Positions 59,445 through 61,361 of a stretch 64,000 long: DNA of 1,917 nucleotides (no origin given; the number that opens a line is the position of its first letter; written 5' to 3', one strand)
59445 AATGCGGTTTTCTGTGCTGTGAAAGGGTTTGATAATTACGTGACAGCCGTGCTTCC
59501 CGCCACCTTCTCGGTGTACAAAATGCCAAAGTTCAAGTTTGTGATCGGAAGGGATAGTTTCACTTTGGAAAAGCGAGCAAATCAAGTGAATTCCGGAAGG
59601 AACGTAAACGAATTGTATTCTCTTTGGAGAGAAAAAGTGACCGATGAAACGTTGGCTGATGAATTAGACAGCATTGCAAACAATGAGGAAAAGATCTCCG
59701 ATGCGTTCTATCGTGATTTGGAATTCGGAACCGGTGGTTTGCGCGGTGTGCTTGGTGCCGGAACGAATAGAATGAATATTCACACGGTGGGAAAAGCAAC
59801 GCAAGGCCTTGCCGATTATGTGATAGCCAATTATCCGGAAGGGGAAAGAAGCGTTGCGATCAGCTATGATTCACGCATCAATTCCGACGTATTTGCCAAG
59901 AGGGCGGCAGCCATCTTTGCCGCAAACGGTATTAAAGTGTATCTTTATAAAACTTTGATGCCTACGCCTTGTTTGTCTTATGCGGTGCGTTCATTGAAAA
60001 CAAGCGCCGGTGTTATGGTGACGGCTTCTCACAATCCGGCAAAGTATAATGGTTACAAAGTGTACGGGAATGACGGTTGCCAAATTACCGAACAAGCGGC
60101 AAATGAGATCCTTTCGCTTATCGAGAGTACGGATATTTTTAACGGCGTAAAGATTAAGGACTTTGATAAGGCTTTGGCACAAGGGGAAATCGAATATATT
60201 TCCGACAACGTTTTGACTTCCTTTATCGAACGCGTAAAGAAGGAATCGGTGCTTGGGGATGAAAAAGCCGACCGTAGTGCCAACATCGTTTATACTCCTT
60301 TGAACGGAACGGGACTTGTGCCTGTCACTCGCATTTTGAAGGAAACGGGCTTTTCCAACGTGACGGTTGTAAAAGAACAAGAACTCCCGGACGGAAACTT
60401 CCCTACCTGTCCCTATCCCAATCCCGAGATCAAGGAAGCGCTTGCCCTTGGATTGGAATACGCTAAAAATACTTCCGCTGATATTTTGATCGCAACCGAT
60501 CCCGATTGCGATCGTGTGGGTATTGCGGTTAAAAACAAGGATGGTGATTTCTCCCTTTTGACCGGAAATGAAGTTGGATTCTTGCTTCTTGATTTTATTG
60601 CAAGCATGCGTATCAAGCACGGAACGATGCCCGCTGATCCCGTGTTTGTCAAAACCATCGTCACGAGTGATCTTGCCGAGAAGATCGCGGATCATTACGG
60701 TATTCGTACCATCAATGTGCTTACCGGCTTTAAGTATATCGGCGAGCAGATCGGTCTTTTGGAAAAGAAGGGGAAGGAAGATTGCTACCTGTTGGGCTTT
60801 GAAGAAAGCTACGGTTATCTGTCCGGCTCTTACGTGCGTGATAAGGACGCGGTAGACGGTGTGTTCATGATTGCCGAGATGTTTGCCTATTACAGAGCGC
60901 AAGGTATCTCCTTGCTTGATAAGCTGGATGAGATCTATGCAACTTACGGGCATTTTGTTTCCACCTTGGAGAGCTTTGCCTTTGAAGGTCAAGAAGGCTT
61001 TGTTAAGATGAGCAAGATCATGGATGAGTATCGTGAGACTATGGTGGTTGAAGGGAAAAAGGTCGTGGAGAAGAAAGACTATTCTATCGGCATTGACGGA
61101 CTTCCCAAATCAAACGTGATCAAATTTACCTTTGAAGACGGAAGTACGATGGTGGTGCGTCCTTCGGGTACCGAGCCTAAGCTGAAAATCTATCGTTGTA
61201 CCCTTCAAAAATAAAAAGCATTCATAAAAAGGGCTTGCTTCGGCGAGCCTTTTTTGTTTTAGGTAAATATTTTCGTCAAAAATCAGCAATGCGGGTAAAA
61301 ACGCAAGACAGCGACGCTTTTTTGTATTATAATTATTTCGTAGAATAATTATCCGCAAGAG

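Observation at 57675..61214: ABC sugar-import ATPase (MsmX/MalK type) fused in one frame to a complete phosphohexomutase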

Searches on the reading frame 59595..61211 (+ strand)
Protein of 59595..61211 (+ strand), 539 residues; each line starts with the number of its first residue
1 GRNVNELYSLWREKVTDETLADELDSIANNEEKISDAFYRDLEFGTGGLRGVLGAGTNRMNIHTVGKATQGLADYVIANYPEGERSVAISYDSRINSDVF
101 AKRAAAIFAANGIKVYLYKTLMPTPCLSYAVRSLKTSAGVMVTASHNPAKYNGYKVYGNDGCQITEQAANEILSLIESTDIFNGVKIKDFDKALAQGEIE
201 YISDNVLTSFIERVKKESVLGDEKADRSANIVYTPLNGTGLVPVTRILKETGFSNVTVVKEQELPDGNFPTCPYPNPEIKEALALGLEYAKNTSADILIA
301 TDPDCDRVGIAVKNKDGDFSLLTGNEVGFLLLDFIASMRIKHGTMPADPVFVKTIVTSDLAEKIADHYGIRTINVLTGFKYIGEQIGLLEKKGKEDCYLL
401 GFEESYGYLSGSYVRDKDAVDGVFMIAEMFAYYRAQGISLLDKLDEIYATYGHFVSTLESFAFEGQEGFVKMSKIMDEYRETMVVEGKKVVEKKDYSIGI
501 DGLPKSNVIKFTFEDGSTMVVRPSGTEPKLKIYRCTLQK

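Call 20: search_solved_structures(query=window:59595-61211:+, max_evalue=1e-20, show_alignments=2)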
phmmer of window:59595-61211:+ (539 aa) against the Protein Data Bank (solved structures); distinct sequences matched with E-value up to 1e-20: 4.
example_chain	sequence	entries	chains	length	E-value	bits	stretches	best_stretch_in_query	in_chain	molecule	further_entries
1wqa_A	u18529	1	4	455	1.7e-23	86.3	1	81-449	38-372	phospho-sugar mutase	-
9du5_A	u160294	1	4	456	2.5e-23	85.7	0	72-448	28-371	Phosphoglucomutase/phosphomannomutase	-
1tuo_A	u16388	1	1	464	1.3e-22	83.4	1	41-452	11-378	Putative phosphomannomutase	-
2f7l_A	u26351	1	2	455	1.4e-22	83.3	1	44-449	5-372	455aa long hypothetical phospho-sugar mutase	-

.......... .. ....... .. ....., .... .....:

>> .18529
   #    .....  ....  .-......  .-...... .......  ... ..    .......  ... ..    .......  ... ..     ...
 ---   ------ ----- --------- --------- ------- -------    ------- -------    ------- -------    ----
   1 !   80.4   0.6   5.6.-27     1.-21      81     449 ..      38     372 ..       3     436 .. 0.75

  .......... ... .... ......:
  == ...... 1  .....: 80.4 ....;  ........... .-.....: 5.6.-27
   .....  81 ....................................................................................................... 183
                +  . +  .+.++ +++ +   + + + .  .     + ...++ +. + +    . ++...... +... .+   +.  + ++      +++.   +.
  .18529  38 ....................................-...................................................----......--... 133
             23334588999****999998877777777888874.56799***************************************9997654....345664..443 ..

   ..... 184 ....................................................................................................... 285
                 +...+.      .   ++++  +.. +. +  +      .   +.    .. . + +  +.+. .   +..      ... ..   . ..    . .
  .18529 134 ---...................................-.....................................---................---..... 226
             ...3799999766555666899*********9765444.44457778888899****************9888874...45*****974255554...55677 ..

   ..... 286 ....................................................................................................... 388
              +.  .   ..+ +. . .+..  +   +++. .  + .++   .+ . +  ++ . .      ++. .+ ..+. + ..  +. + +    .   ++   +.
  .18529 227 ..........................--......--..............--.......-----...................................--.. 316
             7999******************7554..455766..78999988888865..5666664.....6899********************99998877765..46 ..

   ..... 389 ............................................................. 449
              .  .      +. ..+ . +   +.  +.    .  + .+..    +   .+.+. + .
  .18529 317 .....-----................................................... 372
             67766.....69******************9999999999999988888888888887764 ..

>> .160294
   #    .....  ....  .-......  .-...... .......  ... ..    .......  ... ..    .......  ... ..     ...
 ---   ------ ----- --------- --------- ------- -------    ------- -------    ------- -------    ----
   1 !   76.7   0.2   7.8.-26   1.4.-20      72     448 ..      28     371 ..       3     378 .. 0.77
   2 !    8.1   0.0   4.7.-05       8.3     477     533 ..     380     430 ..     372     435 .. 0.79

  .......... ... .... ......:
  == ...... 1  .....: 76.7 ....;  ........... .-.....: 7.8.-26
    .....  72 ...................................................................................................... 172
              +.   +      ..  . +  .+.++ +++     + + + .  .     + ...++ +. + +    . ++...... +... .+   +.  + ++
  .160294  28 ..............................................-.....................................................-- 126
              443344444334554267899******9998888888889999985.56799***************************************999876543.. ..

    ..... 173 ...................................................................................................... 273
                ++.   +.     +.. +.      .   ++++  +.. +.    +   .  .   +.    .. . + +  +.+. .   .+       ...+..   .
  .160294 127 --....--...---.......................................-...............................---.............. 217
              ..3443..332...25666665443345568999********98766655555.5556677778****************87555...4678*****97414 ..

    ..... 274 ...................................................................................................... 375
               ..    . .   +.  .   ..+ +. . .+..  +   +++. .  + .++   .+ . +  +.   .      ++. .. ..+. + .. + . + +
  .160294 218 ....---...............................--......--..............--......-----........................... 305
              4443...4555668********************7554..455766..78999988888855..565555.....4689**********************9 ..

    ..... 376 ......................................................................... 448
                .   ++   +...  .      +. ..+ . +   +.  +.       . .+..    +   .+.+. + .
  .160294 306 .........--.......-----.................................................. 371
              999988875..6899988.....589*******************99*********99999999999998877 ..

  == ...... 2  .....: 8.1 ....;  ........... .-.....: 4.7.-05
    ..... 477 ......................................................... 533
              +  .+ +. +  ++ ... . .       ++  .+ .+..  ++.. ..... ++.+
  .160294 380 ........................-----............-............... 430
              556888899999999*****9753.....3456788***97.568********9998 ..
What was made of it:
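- Tried and rejected: PDB sequence search of the mutase found only distant archaeal and Thermus PGM/PMM entries (call 20).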

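Call 36: find_homologous_proteins(query=window:59595-61211:+, max_evalue=1e-20)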
Query window:59595-61211:+ (539 aa): 8000 proteins with E <= 1e-20 among 8000 candidates; the best 120 are listed.
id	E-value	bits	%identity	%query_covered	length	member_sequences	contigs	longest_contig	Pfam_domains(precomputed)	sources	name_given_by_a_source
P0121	0.0e+0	1017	84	100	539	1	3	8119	PF02878.23,PF00408.27,PF02879.23,PF02880.23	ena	-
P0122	0.0e+0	1012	84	100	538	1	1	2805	PF02878.23,PF00408.27,PF02879.23,PF02880.23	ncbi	-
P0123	0.0e+0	1009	83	100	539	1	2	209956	PF02878.23,PF00408.27,PF02879.23,PF02880.23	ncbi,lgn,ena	-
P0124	1.7e-298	1008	84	99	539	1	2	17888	PF02878.23,PF02879.23,PF02880.23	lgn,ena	-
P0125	5.5e-298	1007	84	99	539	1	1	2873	PF02878.23,PF02879.23,PF02880.23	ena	-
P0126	1.1e-296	1003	82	99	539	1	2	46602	PF02878.23,PF00408.27,PF02879.23,PF02880.23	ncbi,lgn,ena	-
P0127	1.4e-296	1002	82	99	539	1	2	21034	PF02878.23,PF00408.27,PF02879.23,PF02880.23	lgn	-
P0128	1.2e-295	999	83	100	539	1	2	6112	PF02878.23,PF00408.27,PF02879.23,PF02880.23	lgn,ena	-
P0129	2.0e-295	998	81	100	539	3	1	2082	PF02878.23,PF00408.27,PF02879.23,PF02880.23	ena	-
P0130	3.0e-295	998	82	99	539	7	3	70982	PF02878.23,PF00408.27,PF02879.23,PF02880.23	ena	-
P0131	6.3e-295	997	83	100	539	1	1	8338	PF02878.23,PF00408.27,PF02879.23,PF02880.23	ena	-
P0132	6.7e-295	997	83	100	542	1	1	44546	PF02878.23,PF02879.23,PF02880.23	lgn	-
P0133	7.4e-295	997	83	100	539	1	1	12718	PF02878.23,PF02879.23,PF02880.23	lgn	-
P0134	1.8e-294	995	83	100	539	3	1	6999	PF02878.23,PF00408.27,PF02879.23,PF02880.23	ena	-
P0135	1.2e-291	986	82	100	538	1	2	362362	PF02878.23,PF00408.27,PF02879.23,PF02880.23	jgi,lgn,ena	-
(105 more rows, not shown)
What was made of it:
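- On alpha-D-phosphohexomutase (PGM/PMM, PgcA-like): The short end is shared by about 60 clusters of 538-540 aa (call 36).
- Closest known: Firmicute beta-mannan utilisation locus of Roseburia intestinalis. Same: Lachnospiraceae mutases are 65-68% identical to the window's mutase (call 36).
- The short C-terminus is shared by about 60 clusters (call 36).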

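Call 59: predict_structure(alignment_id=A6)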
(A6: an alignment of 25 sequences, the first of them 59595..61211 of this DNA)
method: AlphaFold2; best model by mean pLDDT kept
length: 539 residues; sequences in the alignment: 25
mean_pLDDT: 81.1   pTM: 0.82
mean pLDDT of the five models: 81.1, 81.1, 80.0, 79.9, 79.2
residues with pLDDT >= 90: 193; 70-90: 243; 50-70: 67; < 50: 36
segments of 3 or more residues with pLDDT < 50: 44-58, 146-150, 267-274, 407-413
pLDDT, mean of each block of 10 residues (from residue 1): 74 78 80 65 44 41 82 94 94 70 94 94 83 93 56 73 75 84 90 97 93 90 92 78 90 89 50 53 81 90 74 89 87 94 93 85 94 80 78 85 59 57 91 96 95 85 76 91 91 87 79 91 75 84
secondary structure, 60 per line:
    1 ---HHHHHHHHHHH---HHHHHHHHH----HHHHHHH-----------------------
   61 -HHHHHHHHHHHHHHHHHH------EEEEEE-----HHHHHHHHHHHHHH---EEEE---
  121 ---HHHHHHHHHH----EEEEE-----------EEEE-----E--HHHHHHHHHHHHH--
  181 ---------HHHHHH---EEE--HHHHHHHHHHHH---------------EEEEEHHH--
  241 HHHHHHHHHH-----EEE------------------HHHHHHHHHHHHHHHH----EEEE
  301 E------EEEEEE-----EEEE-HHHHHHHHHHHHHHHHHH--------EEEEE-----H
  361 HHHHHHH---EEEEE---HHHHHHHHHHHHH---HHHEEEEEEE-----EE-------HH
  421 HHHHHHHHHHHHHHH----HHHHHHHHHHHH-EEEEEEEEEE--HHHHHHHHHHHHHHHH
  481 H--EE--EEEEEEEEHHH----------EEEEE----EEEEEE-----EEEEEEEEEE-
elements in order: H4-14 H18-26 H31-37 H62-79 E86-91 H97-110 E114-117 H124-133 E138-142 E154-157 H166-178 H190-195 E199-201 H204-215 E231-235 H241-250 E256-258 H277-292 E297-301 E308-313 E319-322 H324-341 E350-354 H360-367 E371-375 H379-391 E398-404 H419-435 H440-451 E453-462 H465-481 E488-495 E509-513 E518-523 E529-538
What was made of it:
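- Domain 4 is modelled as folded (call 59).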

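Call 61: fold_search(model_id=the predicted structure, library=pdb)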
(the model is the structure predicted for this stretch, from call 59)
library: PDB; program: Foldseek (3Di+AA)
matches with E <= 10: 1677; with E <= 0.001: 92
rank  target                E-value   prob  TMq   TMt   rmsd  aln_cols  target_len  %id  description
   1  3olp_A                4.5e-27  1.00  0.71  0.71   6.5       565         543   21  Crystal structure of a bacterial phosphoglucomutase, an enzyme important in the virulence of multiple human pathogens (released 2011-02-16)
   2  2fuv_A                6.6e-27  1.00  0.71  0.70   6.3       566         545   21  Phosphoglucomutase from Salmonella typhimurium. (released 2006-03-07)
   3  3olp_B                1.7e-26  1.00  0.72  0.71   5.4       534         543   22  Crystal structure of a bacterial phosphoglucomutase, an enzyme important in the virulence of multiple human pathogens (released 2011-02-16)
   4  2z0f_A                3.5e-26  1.00  0.68  0.74   4.6       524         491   22  Crystal structure of putative phosphoglucomutase from Thermus thermophilus HB8 (released 2007-11-13)
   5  9du5_C                1.0e-24  1.00  0.64  0.76   5.8       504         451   21  Cryo-EM structure of phosphoglucomutase from Thermococcus kodakarensis (released 2025-04-16)
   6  2z0f_B                1.1e-24  1.00  0.67  0.73   6.5       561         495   21  Crystal structure of putative phosphoglucomutase from Thermus thermophilus HB8 (released 2007-11-13)
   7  9du5_A                3.1e-24  1.00  0.64  0.75   6.0       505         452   20  Cryo-EM structure of phosphoglucomutase from Thermococcus kodakarensis (released 2025-04-16)
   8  1tuo                  4.7e-24  1.00  0.64  0.78   5.0       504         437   22  Crystal structure of putative phosphomannomutase from Thermus Thermophilus HB8 (released 2005-08-09)
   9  2f7l_A                5.2e-24  1.00  0.61  0.71   6.1       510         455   20  Crystal structure of Sulfolobus tokodaii phosphomannomutase/phosphoglucomutase (released 2006-12-05)
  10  1wqa_A                9.4e-24  1.00  0.62  0.72   5.9       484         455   21  Crystal Structure of Pyrococcus horikoshii phosphomannomutase/phosphoglucomutase complexed with Mg2+ (released 2005-10-04)
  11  7pjc_B                8.0e-23  1.00  0.65  0.64   5.9       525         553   19  The structure of Candida albicans phosphoglucomutase with isothiazolone modification on Cys359 (released 2022-09-07)
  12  7p5o_A                8.9e-23  1.00  0.65  0.64   5.9       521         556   20  Crystal structure of Aspergillus fumigatus phosphoglucomutase in complex with the reaction intermediate (released 2022-07-27)
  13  7piz_B                2.2e-22  1.00  0.64  0.62   6.3       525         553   20  The structure of phosphoglucomutase from Candida albicans (released 2022-09-07)
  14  7piz_C                4.9e-22  1.00  0.65  0.64   6.0       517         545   19  The structure of phosphoglucomutase from Candida albicans (released 2022-09-07)
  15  7p5o_B                6.4e-22  1.00  0.66  0.64   5.2       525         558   20  Crystal structure of Aspergillus fumigatus phosphoglucomutase in complex with the reaction intermediate (released 2022-07-27)
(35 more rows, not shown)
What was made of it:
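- On alpha-D-phosphohexomutase (PGM/PMM, PgcA-like): Foldseek to PGM 3olp gives TM 0.71, E 5e-27 (calls 59, 61).
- The mutase model has pTM 0.82 and matches PGM 3olp with TM 0.71 (calls 59, 61).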
